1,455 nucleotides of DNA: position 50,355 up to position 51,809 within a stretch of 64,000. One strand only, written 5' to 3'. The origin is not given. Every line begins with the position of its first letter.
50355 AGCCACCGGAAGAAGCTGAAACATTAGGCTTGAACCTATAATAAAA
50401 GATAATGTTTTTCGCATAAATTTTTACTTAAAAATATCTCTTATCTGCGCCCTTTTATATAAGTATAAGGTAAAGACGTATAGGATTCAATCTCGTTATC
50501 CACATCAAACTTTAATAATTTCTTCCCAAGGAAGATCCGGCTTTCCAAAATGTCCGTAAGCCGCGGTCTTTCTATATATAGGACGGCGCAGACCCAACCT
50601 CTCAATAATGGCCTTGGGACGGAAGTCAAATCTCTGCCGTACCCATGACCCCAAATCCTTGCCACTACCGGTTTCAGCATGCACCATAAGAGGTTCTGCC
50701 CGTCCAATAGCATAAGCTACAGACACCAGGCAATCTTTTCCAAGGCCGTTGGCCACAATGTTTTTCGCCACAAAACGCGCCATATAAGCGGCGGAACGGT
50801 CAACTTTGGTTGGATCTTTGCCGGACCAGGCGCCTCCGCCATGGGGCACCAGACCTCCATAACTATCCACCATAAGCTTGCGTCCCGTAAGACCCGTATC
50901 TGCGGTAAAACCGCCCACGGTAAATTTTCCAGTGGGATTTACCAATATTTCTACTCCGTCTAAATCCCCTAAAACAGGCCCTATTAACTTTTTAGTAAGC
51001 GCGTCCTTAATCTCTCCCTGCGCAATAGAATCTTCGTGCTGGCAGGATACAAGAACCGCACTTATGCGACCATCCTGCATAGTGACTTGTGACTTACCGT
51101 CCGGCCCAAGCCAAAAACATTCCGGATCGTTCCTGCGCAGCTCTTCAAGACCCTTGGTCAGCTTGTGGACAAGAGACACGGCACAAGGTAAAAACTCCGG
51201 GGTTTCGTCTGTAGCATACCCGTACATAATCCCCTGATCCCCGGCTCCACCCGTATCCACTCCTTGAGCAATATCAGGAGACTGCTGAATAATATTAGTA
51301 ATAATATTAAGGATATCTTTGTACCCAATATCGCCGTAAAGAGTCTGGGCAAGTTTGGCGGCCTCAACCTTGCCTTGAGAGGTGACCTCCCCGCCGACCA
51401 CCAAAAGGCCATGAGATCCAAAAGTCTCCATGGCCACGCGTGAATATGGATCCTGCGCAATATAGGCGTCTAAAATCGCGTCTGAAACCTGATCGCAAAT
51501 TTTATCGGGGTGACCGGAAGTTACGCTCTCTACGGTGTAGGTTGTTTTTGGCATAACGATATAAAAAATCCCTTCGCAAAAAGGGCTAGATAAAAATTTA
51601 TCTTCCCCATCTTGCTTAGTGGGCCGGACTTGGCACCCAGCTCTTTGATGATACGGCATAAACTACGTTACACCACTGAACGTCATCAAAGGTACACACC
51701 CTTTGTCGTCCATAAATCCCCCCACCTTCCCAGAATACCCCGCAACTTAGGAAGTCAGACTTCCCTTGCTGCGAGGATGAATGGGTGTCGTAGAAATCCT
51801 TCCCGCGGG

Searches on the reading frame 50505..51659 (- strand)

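Call 59: search_protein_families(library=pfam, proteins=[window:50505-51659:-], max_evalue=0.001)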
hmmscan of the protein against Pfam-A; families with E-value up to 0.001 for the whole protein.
window:50505-51659:- (384 aa): 3 families
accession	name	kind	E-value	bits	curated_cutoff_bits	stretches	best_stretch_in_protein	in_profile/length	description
PF02773.21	S-AdoMet_synt_C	-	1.1e-54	184.6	25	1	248-379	1-137/138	S-adenosylmethionine synthetase, C-terminal domain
PF02772.21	S-AdoMet_synt_M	-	1e-30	106.8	29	1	138-246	3-120/120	S-adenosylmethionine synthetase, central domain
PF00438.25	S-AdoMet_synt_N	-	2.1e-27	96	33.1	1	39-115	2-78/99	S-adenosylmethionine synthetase, N-terminal domain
